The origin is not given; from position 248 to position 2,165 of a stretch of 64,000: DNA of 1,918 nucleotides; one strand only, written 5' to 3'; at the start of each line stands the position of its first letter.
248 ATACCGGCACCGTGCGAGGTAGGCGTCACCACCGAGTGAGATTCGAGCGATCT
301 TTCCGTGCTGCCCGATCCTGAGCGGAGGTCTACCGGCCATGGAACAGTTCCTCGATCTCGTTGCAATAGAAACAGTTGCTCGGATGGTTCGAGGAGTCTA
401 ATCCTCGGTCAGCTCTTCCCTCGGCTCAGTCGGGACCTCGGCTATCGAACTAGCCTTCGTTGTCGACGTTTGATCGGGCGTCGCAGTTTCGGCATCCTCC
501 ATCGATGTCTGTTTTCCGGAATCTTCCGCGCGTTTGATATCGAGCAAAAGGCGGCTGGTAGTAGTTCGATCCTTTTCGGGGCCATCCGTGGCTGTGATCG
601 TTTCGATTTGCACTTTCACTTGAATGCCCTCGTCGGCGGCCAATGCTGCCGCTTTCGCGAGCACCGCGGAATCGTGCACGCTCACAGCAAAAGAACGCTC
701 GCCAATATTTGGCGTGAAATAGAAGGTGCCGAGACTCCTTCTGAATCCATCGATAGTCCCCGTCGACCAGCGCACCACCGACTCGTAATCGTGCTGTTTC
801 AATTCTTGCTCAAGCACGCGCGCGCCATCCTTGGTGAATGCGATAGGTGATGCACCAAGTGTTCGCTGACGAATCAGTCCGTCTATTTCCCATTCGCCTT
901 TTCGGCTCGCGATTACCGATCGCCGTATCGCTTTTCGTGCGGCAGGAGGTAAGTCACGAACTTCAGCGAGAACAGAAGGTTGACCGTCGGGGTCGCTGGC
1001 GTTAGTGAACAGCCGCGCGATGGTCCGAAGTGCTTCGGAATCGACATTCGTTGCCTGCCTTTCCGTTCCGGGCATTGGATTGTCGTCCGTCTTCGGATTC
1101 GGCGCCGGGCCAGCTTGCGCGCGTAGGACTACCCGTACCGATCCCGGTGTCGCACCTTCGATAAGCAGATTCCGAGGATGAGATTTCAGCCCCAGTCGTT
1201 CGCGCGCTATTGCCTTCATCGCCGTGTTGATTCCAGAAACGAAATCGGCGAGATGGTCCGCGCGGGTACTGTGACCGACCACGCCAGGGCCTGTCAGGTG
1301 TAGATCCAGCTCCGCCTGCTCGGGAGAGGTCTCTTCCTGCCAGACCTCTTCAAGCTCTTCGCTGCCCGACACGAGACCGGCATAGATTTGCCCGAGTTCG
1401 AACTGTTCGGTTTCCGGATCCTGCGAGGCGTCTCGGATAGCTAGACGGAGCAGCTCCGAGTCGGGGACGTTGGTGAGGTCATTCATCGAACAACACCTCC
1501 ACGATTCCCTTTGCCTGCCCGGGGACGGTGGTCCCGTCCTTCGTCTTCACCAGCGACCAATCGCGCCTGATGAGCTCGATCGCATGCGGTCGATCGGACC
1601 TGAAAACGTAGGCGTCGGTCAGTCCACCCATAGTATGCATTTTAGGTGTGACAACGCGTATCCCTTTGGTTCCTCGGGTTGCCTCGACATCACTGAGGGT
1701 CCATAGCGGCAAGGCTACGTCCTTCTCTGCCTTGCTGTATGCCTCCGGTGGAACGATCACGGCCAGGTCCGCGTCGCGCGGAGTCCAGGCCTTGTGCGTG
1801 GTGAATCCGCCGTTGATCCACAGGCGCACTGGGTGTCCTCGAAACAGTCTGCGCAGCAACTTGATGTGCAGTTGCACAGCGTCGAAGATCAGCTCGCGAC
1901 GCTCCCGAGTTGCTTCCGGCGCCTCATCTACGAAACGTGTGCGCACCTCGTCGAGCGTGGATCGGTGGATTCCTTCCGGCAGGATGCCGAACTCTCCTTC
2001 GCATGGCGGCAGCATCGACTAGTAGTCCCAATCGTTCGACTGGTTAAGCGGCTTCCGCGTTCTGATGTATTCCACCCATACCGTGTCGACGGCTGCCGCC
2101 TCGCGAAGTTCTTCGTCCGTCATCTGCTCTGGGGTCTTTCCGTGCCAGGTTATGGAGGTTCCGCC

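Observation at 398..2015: Nucleotidyltransferase + unknown partner between repressor and integrase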

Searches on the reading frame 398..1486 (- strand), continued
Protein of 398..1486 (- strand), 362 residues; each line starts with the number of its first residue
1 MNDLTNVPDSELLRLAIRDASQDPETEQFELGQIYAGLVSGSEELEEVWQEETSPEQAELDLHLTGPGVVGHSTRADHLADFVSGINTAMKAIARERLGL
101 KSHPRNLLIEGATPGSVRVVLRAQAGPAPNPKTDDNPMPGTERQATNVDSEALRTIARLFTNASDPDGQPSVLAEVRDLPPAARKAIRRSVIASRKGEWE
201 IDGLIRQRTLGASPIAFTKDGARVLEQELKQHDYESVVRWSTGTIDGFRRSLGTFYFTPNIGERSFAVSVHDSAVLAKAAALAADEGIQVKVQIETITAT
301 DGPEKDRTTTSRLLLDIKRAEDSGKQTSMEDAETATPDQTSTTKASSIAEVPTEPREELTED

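Call 70: find_encoding_contigs(protein=P0174, flank=3000, max_places=2)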
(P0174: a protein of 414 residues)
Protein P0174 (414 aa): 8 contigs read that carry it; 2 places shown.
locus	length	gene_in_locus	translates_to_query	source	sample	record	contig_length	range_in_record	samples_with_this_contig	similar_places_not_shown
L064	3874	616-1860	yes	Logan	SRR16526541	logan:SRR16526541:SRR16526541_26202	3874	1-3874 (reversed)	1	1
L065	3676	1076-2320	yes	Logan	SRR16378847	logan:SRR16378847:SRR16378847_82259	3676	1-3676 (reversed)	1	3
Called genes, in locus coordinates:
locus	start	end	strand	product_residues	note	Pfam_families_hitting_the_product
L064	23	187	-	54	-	-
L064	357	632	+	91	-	-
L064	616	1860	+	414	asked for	PF20215:DUF6575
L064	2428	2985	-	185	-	-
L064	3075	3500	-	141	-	PF06114:Peptidase_M78 (weak)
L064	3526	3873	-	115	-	?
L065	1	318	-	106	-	?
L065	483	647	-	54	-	-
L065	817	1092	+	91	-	-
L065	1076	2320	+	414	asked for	PF20215:DUF6575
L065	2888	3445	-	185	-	-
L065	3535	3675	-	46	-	?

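Call 71: find_encoding_contigs(protein=P0191, flank=3000, max_places=2)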
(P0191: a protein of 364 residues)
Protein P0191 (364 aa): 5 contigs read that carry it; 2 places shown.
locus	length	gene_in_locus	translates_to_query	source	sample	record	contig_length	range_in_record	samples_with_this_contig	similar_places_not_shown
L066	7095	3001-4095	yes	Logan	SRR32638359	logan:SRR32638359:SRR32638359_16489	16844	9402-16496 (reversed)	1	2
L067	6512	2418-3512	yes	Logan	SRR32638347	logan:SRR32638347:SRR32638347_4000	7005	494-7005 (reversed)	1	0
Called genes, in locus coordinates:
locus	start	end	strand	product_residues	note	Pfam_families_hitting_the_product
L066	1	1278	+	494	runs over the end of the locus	PF00589:Phage_integrase, PF00392:GntR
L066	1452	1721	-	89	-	-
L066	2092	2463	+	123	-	-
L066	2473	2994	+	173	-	PF14280:DUF4365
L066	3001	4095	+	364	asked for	-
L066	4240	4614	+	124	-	-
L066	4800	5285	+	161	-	PF00932:LTD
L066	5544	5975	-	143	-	PF00903:Glyoxalase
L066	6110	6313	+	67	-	-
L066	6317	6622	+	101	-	-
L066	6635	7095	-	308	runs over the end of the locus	PF01068:DNA_ligase_A_M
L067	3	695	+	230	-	?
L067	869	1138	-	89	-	-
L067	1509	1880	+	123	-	-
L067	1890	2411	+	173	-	PF14280:DUF4365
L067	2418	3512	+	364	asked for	-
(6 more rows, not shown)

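Call 72: find_encoding_contigs(protein=P0183, flank=3000, max_places=2)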
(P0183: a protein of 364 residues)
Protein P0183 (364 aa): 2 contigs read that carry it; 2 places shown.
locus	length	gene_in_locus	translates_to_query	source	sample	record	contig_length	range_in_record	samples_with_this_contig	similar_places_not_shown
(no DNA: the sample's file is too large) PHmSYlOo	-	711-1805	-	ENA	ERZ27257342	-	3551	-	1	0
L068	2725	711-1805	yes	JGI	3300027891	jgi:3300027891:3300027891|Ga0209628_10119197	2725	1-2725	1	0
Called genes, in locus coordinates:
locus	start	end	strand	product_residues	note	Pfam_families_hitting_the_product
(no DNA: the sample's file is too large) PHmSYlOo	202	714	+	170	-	PF14280:DUF4365 (weak)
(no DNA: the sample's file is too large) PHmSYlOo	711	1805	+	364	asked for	-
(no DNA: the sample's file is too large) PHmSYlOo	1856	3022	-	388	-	-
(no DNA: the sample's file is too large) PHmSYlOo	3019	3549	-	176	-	?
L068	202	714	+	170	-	PF14280:DUF4365 (weak)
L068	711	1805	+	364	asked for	-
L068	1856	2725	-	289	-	?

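Call 79: search_protein_families(library=padloc, proteins=[L066:2473-2994:+, L064:357-632:+, L068:202-714:+, L066:2092-2463:+, P0020, P0036, P0040, P0013], max_evalue=1)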
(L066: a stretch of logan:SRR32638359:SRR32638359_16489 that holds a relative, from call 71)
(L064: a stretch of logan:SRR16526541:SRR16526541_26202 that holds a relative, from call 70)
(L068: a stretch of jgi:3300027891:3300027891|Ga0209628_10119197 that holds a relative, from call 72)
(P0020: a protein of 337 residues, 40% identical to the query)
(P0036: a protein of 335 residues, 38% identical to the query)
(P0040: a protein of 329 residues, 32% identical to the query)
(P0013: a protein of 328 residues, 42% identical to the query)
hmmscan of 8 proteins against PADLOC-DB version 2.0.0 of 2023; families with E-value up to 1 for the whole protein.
L066:2473-2994:+ (173 aa): 13 families
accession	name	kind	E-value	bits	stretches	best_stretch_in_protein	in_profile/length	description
PDLC04278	PDC-M02A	-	1.8e-13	48.8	1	13-157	4-157/167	-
PDLC04297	PDC-M02A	-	1.2e-12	46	1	16-160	5-158/165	-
PDLC04291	PDC-M02A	-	1.6e-09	35.9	1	15-156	13-165/176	-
PDLC04292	PDC-M02A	-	2.2e-07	29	1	18-156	7-158/169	-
PDLC04295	PDC-M02A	-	4.7e-07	27.6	1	20-156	53-192/203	-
PDLC04277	PDC-M02A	-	5.9e-07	27.6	1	19-158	9-160/169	-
PDLC04284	PDC-M02A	-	1.2e-06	26.2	1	16-136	23-148/188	-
PDLC04290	PDC-M02A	-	3.7e-06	24.7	1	23-162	13-164/170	-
PDLC04287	PDC-M02A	-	0.0014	16.4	1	57-162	58-170/182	-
PDLC04273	PDC-M02A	-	0.002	16.3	1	12-134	3-132/172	-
PDLC04275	PDC-M02A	-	0.0032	15.5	1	17-154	8-154/172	-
PDLC04289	PDC-M02A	-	0.0035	14.9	1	24-158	15-154/171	-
PDLC04293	PDC-M02A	-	0.041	12.1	1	62-146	20-105/127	-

L064:357-632:+ (91 aa): 0 families

L068:202-714:+ (170 aa): 17 families
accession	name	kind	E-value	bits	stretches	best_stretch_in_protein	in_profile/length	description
PDLC04291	PDC-M02A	-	2e-12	45.4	1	8-150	11-165/176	-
PDLC04297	PDC-M02A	-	1.4e-10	39.2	1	11-150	5-154/165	-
PDLC04278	PDC-M02A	-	3.4e-10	38.2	1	12-150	8-156/167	-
PDLC04282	PDC-M02A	-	2e-07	28.9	1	58-150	72-170/182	-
PDLC04277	PDC-M02A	-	2.7e-06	25.5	1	12-150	7-158/169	-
PDLC04290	PDC-M02A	-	5.7e-05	20.8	1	89-150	96-158/170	-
PDLC04292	PDC-M02A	-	6e-05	21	1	12-149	6-157/169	-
PDLC04276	PDC-M02A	-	0.00016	19.4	1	69-133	90-153/184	-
PDLC04284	PDC-M02A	-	0.00018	19.1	1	10-132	22-150/188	-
PDLC04293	PDC-M02A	-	0.00054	18.2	1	83-148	50-113/127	-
PDLC04275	PDC-M02A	-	0.00091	17.2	1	16-147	12-153/172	-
PDLC04289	PDC-M02A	-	0.00098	16.7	1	91-144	91-146/171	-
PDLC04287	PDC-M02A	-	0.0017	16.2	1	85-131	97-141/182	-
PDLC04274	PDC-M02A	-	0.0033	15.1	1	91-128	115-150/186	-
PDLC04273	PDC-M02A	-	0.0063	14.7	1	87-151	93-159/172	-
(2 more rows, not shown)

L066:2092-2463:+ (123 aa): 0 families

P0020 (337 aa): 0 families

P0036 (335 aa): 0 families

P0040 (329 aa): 0 families

P0013 (328 aa): 0 families

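Call 90: fold_search(model_id=the predicted structure, library=viral)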
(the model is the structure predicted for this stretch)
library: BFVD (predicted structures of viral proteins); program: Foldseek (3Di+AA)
matches with E <= 10: 500; with E <= 0.001: 4
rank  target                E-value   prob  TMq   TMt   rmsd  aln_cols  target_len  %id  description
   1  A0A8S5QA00            9.9e-12  1.00  0.36  0.35  19.9       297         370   11  DUF6575 domain-containing protein [Siphoviridae sp. ctoic9]
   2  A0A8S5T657            2.3e-09  1.00  0.32  0.41  17.6       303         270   11  Uncharacterized protein [Myoviridae sp. ctLIM9]
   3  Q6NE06                3.1e-06  1.00  0.36  0.35  20.5       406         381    9  Uncharacterized protein [Leptospira phage LE1]
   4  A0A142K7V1            9.3e-04  1.00  0.22  0.40   6.3       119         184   13  Uncharacterized protein [Mycobacterium phage Pipsqueaks]
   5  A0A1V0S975            2.0e-03  1.00  0.18  0.51   4.9        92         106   15  Translation initiation factor 5A C-terminal domain-containing protein [Catovirus CTV1]
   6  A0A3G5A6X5            7.0e-03  0.99  0.17  0.36  11.3       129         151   13  Translation initiation factor eIF-5A.2 [Hyperionvirus sp.]
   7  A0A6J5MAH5            1.1e-02  0.97  0.17  0.34  10.2       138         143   12  Single-stranded DNA-binding protein [uncultured Caudovirales phage]
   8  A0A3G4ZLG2            1.4e-02  0.89  0.16  0.30  11.8       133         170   11  Translation elongation factor KOW-like domain-containing protein [Terrestrivirus sp.]
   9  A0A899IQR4            1.4e-02  0.96  0.14  0.25  17.1       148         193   14  (no name in the UniProt tables at hand)
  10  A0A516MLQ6            1.9e-02  0.80  0.14  0.29  16.3       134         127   14  (no name in the UniProt tables at hand)
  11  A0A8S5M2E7            2.1e-02  0.38  0.14  0.18  14.2       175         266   15  DNA ligase [Siphoviridae sp. cthjx9]
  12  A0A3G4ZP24            2.3e-02  0.99  0.16  0.38   7.8       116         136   13  Uncharacterized protein [Terrestrivirus sp.]
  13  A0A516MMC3            2.3e-02  0.96  0.16  0.43  10.4       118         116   10  (no name in the UniProt tables at hand)
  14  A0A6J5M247            2.4e-02  0.99  0.17  0.50   5.7       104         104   18  Uncharacterized protein [uncultured Caudovirales phage]
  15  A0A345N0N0            2.9e-02  0.97  0.17  0.53   5.8        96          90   12  (no name in the UniProt tables at hand)
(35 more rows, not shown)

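Call 92: search_protein_families(library=padloc, alignment_id=A3, max_evalue=0.01)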
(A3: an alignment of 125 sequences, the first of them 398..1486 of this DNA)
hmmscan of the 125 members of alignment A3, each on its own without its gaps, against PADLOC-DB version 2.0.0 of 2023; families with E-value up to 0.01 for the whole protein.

A. member 1, window:398-1486:- (362 aa): 0 families

B. families by the number of members that match (of 125 scanned): 10 families
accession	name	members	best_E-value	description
PDLC05015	PDC-S42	11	1.5e-05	-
PDLC04311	PDC-M02B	3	1.1e-05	-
PDLC04575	PDC-M32A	3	0.00012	-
PDLC04024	PD-T4-10_B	1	8.5e-08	-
PDLC00640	ZorA2|ZorA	1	0.0015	MotA/ExbB/TolQ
PDLC03929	RmrT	1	0.0017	-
PDLC00415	ThsA1|ThsA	1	0.0049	Macro domain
PDLC04751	PDC-M63B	1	0.0067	-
PDLC00141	GajB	1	0.0071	UrvD helicase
PDLC01713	typeIV_Cas6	1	0.0095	Cas6_2_IVA1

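Call 93: find_encoding_contigs(protein=P0144, flank=3000, max_places=2)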
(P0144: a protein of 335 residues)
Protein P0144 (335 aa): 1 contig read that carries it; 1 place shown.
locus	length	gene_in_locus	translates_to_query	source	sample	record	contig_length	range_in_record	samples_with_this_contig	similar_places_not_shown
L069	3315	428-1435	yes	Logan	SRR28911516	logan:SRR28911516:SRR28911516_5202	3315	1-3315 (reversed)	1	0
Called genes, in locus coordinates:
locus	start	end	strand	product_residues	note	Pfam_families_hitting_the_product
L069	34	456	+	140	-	PF22014:DUF6932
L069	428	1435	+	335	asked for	-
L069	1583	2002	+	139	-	PF05154:TM2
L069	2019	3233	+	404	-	PF00589:Phage_integrase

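Call 94: find_encoding_contigs(protein=P0127, flank=3000, max_places=2)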
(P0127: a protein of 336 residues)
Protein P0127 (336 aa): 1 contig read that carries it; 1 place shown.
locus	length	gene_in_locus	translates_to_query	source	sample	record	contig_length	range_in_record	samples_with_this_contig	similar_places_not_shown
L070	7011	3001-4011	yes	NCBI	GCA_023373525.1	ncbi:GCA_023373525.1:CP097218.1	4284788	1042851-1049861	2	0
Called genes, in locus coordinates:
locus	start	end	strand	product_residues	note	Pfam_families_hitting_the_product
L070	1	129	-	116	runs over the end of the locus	-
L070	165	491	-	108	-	PF13443:HTH_26 (weak)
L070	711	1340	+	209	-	-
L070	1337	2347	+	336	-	-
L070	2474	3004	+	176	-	PF22014:DUF6932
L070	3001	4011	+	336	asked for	-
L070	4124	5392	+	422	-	PF00589:Phage_integrase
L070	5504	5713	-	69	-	-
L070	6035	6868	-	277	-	-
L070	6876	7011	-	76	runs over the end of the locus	-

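Call 101: search_protein_families(library=pfam, proteins=[L064:357-632:+, L070:711-1340:+, L070:1337-2347:+, L069:34-456:+, L066:2473-2994:+], max_evalue=0.01)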
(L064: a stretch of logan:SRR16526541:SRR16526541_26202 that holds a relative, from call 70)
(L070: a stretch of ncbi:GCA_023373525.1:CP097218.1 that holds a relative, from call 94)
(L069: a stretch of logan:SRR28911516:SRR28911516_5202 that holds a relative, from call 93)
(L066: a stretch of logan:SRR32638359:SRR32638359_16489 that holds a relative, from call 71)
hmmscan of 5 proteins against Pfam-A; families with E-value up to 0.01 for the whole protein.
L064:357-632:+ (91 aa): 0 families

L070:711-1340:+ (209 aa): 2 families
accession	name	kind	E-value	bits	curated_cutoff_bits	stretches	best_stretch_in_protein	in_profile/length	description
PF01381.28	HTH_3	-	0.0012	19.3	23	1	17-68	7-52/55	Helix-turn-helix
PF13560.12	HTH_31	-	0.0021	18.8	27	1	7-69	2-59/64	Helix-turn-helix domain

L070:1337-2347:+ (336 aa): 0 families

L069:34-456:+ (140 aa): 1 family
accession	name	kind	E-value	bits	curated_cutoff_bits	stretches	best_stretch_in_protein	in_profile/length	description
PF22014.2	DUF6932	-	3.2e-10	41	27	1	13-129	52-141/142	Family of unknown function (DUF6932)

L066:2473-2994:+ (173 aa): 1 family
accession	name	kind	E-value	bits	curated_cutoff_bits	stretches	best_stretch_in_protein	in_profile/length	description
PF14280.11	DUF4365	-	5.1e-13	49.7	24.3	1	22-158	4-136/139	Domain of unknown function (DUF4365)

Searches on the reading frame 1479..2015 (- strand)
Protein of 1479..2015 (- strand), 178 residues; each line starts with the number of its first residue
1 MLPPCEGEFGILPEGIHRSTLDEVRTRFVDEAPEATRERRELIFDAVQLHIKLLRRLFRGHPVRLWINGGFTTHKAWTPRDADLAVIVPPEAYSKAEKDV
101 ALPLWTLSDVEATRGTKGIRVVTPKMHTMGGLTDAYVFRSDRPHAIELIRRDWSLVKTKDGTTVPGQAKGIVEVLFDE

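Call 3: search_protein_families(library=pfam, proteins=[window:1479-2015:-], max_evalue=1)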
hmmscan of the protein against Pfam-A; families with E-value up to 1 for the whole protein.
window:1479-2015:- (178 aa): 1 family
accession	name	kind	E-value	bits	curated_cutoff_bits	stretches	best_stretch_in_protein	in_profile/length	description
PF22014.2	DUF6932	-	3.2e-16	60.5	27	1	8-174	5-141/142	Family of unknown function (DUF6932)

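Call 4: search_protein_families(library=padloc, proteins=[window:1479-2015:-], max_evalue=1)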
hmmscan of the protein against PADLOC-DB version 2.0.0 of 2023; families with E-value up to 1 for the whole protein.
window:1479-2015:- (178 aa): 1 family
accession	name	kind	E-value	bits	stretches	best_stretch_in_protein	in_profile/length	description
PDLC04744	PDC-M63A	-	2.7e-09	35.2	1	11-96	9-89/152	-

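Call 5: search_protein_families(library=phrogs, proteins=[window:1479-2015:-], max_evalue=1)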
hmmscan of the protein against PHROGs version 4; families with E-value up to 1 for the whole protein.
window:1479-2015:- (178 aa): 1 family
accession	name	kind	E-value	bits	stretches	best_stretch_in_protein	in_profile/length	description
phrog_9194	-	unknown function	1.6e-06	29.2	1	12-92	10-86/156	-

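Call 6: search_protein_families(library=ncbifam, proteins=[window:1479-2015:-], max_evalue=1)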
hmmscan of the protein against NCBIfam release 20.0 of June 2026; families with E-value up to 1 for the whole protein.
window:1479-2015:- (178 aa): 1 family
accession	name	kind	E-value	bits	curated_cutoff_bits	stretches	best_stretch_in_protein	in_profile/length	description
NF040561.1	PrimPol_Msp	equivalog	0.11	11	200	1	11-62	297-346/515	CRISPR-associated primase-polymerase type A1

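Call 17: find_homologous_proteins(query=window:1479-2015:-)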
Query window:1479-2015:- (178 aa): 14 proteins with E <= 0.001 among 364 candidates. Only proteins of 97 to 312 residues were searched: fused or split forms outside these lengths cannot appear, so this answer is no evidence that the protein stands alone or is whole; find_related_loci, which searches DNA, has no such limit.
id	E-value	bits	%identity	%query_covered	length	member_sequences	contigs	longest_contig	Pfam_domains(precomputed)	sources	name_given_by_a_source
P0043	4.3e-98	344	99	87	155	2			PF22014.3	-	-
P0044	3.1e-75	270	72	99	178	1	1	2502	PF22014.3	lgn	-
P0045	5.8e-75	269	68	99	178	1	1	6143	PF22014.3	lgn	-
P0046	7.3e-74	265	70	99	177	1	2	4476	PF22014.3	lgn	-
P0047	1.5e-73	264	66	99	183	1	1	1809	PF22014.3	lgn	-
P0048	1.9e-56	209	57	98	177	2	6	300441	PF22014.3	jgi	jgi:hypothetical protein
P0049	1.1e-55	206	57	99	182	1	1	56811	PF22014.3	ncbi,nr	ncbi:hypothetical protein SEA_HOLLIDAY_53 [Gordonia phage Holliday]|nr:hypothetical protein SEA_HOLL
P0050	2.3e-53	198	54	98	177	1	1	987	PF22014.3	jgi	jgi:uncharacterized protein DUF6932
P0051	1.3e-49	186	52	93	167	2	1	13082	PF22014.3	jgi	jgi:hypothetical protein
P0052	1.4e-48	183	55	90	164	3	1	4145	PF22014.3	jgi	jgi:hypothetical protein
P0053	1.9e-45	173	62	73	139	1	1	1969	PF22014.3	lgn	-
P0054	2.6e-38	149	47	99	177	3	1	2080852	PF22014.3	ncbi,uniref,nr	ncbi:DUF6932 family protein [Mycobacterium botniense]|uniref:Uncharacterized protein n=1 Tax=Mycobac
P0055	1.1e-27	115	45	90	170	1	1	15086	PF22014.3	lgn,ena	-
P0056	2.3e-26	110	40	94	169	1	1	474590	PF22014.3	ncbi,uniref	ncbi:hypothetical protein ABJI51_21270 [Amycolatopsis sp. NEAU-NG30]|uniref:Nucleotidyl transferase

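Call 30: predict_structure(alignment_id=A2)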
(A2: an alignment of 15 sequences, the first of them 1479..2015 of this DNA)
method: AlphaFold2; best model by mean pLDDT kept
length: 178 residues; sequences in the alignment: 15
mean_pLDDT: 83.8   pTM: 0.79
mean pLDDT of the five models: 83.8, 83.7, 82.3, 81.6, 79.9
residues with pLDDT >= 90: 63; 70-90: 92; 50-70: 22; < 50: 1
segments of 3 or more residues with pLDDT < 50: none
pLDDT, mean of each block of 10 residues (from residue 1): 76 90 91 87 92 90 86 66 91 87 70 77 73 89 93 85 85 79
secondary structure, 60 per line:
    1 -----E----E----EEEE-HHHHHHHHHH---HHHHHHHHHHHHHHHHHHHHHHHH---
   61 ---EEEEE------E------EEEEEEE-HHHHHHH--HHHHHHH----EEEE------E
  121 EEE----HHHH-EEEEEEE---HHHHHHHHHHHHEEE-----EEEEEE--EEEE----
elements in order: E16-19 H21-30 H34-57 E64-68 E82-88 H90-96 H99-105 E110-113 E120-123 H128-131 E133-139 H143-154 E155-157 E163-168 E171-174

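Call 35: fold_search(model_id=the predicted structure, library=pdb)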
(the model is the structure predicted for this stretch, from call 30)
No match with E <= 0.001 here; weaker rows may still be real.
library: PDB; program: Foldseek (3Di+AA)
matches with E <= 10: 500; with E <= 0.001: 0
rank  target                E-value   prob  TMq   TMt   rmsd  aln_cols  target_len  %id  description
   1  5w0n_C                4.1e-02  0.28  0.27  0.16  13.0       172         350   14  Structure of human TUT7 catalytic module (CM) in complex with UMPNPP and U2 RNA (released 2017-06-28)
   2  5w0n_B                5.2e-02  0.28  0.27  0.16  12.9       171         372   15  Structure of human TUT7 catalytic module (CM) in complex with UMPNPP and U2 RNA (released 2017-06-28)
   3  7q72_A                5.2e-02  0.54  0.29  0.13  10.4       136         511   14  Structure of Pla1 in complex with Red1 (released 2022-12-07)
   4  1fa0_B                5.5e-02  0.51  0.30  0.13  10.6       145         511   16  STRUCTURE OF YEAST POLY(A) POLYMERASE BOUND TO MANGANATE AND 3'-DATP (released 2000-08-30)
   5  5cfu                  5.9e-02  0.33  0.25  0.26  10.8       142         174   16  Crystal Structure of ANT(2")-Ia in complex with adenylyl-2"-tobramycin (released 2016-07-20)
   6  5w0n_A                6.7e-02  0.25  0.27  0.16  12.9       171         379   15  Structure of human TUT7 catalytic module (CM) in complex with UMPNPP and U2 RNA (released 2017-06-28)
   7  5w0m_C                7.1e-02  0.30  0.28  0.17  12.5       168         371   15  Structure of human TUT7 catalytic module (CM) in complex with U5 RNA (released 2017-06-28)
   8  7q72_B                7.1e-02  0.47  0.31  0.14  10.1       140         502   14  Structure of Pla1 in complex with Red1 (released 2022-12-07)
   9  3b0y                  8.1e-02  0.10  0.19  0.09  17.2       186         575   19  K263D mutant of PolX from Thermus thermophilus HB8 complexed with Ca-dGTP (released 2012-05-02)
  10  5cfs                  8.1e-02  0.30  0.25  0.25  10.8       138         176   17  Crystal Structure of ANT(2")-Ia in complex with AMPCPP and tobramycin (released 2016-03-16)
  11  2o1p_B                8.6e-02  0.33  0.27  0.12  10.7       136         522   15  Structure of yeast Poly(A) Polymerase in a somewhat closed state (released 2007-01-23)
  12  5hc9_A                9.8e-02  0.30  0.28  0.15  10.5       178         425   11  Thermotoga maritima CCA-adding enzyme complexed with tRNA_CCA (released 2016-04-27)
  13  6ywo_C                9.8e-02  0.38  0.31  0.18  10.5       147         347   12  CutA in complex with A3 RNA (released 2020-08-05)
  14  6ywn                  1.1e-01  0.57  0.35  0.21   9.3       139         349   14  CutA in complex with CMPCPP (released 2020-08-05)
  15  3c66_A                1.2e-01  0.30  0.27  0.12  11.0       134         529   16  Yeast poly(A) polymerase in complex with Fip1 residues 80-105 (released 2008-05-20)
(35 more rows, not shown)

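Call 39: search_dna_similar(query=window:1479-2015:-, collection=phages, mode=protein, max_rows=40, max_evalue=0.01)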
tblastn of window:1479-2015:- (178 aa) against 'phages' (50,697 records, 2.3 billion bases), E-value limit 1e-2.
Records with a match: 7; places in all: 7; records where one place covers at least 80% of the query: 7.
Best place of each record, by identity: <60% 7.
By first word of the organism name: Mycobacterium 6; Gordonia 1.
By host as written in the record: Mycobacterium abscessus strain BWH-C 2; Gordonia terrae NRRL B-16283 1; Mycobacterium abscessus GD21 1; Mycobacterium abscessus T46 1; Mycobacterium abscessus GD24 1; Mycobacterium abscessus GD58 1.
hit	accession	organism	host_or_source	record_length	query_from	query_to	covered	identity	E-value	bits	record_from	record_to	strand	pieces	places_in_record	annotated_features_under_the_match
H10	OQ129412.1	Gordonia phage Holliday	Gordonia terrae NRRL B-16283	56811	2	177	99%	57.0%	6e-56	194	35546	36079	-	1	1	53: hypothetical protein | 52: hypothetical protein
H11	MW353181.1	Mycobacterium phage phiT46-1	Mycobacterium abscessus strain BWH-C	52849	10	174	93%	31.0%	1e-13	73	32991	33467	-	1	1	38: hypothetical protein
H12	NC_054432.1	Mycobacterium phage phiT46-1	Mycobacterium abscessus strain BWH-C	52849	10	174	93%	31.0%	1e-13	73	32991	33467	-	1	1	38: hypothetical protein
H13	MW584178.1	Mycobacterium phage prophiGD21-3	Mycobacterium abscessus GD21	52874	10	174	93%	31.0%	1e-13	73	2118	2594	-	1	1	3: nucleotidyltransferase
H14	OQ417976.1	Mycobacterium phage prophiT46-1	Mycobacterium abscessus T46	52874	10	174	93%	31.0%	1e-13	73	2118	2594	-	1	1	3: nucleotidyltransferase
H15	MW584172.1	Mycobacterium phage prophiGD24-2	Mycobacterium abscessus GD24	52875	10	174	93%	31.0%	1e-13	73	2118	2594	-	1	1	3: nucleotidyltransferase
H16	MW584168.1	Mycobacterium phage prophi58-1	Mycobacterium abscessus GD58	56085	10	174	93%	31.0%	1e-13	73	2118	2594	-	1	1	3: nucleotidyltransferase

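Call 41: get_annotated_region(hit=H13, flank=4000)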
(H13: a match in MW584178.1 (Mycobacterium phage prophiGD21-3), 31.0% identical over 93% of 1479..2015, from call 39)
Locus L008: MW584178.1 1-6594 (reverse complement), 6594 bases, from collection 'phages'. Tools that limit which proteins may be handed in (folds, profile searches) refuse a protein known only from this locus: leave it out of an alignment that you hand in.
description: Mycobacterium phage prophiGD21-3, complete genome.
organism: Mycobacterium phage prophiGD21-3 (NCBI taxid 2813249)
taxonomy: Viruses; Duplodnaviria; Heunggongvirae; Uroviricota; Caudoviricetes; Mycoabscvirus
host: Mycobacterium abscessus GD21; source: -; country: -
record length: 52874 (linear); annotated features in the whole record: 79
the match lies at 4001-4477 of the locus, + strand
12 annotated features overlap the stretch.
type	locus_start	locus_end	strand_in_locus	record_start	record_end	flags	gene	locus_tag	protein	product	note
CDS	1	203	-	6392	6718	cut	12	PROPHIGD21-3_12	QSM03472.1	hypothetical protein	-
CDS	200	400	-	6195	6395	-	11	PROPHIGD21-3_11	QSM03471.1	hypothetical protein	-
CDS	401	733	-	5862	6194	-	10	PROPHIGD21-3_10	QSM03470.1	hypothetical protein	-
CDS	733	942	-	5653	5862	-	9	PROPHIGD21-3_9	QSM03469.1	hypothetical protein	-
CDS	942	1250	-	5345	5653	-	8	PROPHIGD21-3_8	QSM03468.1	hypothetical protein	-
CDS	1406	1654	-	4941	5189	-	7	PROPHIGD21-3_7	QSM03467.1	excise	-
CDS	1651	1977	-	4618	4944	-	6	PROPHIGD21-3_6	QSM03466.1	helix-turn-helix DNA binding protein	-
CDS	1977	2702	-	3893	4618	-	5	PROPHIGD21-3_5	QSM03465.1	antirepressor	-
CDS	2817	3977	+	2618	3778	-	4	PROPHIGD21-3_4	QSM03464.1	immunity repressor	-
CDS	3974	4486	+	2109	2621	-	3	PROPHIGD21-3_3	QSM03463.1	nucleotidyltransferase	-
CDS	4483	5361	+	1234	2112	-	2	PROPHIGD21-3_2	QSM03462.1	hypothetical protein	-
CDS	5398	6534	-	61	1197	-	1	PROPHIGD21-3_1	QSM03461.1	tyrosine integrase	-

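Call 57: search_solved_structures(query=A2, max_evalue=10)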
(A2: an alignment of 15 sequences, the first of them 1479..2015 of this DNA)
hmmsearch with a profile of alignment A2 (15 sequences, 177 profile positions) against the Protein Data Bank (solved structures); distinct sequences matched with E-value up to 10: 1.
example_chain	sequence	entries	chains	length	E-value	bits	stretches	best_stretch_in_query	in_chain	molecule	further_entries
8ske_A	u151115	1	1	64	0.31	14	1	7-58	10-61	Miniprotein EEHEE_rd4_0642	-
